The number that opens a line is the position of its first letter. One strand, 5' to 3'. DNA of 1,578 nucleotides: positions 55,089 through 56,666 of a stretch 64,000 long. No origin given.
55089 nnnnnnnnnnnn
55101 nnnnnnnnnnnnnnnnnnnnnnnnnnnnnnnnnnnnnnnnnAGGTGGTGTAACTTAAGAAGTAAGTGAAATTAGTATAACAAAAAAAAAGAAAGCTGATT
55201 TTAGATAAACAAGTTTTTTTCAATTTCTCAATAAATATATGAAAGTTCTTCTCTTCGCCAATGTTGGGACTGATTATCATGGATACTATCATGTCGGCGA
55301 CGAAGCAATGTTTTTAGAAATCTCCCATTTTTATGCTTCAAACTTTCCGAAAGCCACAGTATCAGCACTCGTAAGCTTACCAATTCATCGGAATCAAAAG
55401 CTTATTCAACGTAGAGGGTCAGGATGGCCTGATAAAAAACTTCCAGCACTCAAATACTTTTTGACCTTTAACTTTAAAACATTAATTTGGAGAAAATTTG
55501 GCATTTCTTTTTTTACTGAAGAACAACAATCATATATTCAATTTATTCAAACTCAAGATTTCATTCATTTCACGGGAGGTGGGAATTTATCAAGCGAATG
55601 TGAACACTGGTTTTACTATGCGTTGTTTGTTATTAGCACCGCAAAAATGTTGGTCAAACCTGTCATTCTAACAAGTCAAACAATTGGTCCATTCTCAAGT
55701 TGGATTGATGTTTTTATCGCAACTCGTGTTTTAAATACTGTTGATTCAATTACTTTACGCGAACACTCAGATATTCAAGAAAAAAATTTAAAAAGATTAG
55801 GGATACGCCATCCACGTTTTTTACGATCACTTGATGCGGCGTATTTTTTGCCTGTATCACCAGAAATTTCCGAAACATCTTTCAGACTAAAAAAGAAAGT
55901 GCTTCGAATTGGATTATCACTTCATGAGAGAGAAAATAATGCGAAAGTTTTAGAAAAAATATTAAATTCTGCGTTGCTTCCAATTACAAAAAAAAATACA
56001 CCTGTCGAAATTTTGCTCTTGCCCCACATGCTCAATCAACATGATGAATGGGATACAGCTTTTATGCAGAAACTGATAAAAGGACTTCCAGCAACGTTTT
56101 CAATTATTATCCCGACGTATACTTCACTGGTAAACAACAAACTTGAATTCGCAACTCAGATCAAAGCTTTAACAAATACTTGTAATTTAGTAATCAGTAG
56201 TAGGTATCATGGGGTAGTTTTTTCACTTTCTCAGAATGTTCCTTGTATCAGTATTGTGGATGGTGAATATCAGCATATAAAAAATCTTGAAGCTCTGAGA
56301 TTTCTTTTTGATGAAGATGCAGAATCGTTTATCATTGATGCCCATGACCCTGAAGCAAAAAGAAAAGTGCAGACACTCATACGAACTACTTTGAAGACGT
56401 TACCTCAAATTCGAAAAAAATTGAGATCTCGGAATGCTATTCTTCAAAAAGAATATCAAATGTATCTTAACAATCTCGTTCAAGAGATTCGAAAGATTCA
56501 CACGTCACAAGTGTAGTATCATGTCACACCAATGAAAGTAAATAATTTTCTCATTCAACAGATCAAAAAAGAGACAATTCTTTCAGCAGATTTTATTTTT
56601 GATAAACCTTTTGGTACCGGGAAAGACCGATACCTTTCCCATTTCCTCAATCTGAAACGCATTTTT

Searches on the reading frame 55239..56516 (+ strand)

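Call 16: search_protein_families(library=pfam, proteins=[window:55239-56516:+], max_evalue=0.00001)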
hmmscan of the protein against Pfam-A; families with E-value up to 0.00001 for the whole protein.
window:55239-56516:+ (425 aa): 1 family
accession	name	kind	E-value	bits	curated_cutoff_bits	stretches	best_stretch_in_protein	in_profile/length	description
PF04230.19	PS_pyruv_trans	-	7.6e-23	82.2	25.3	1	19-339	2-276/280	Polysaccharide pyruvyl transferase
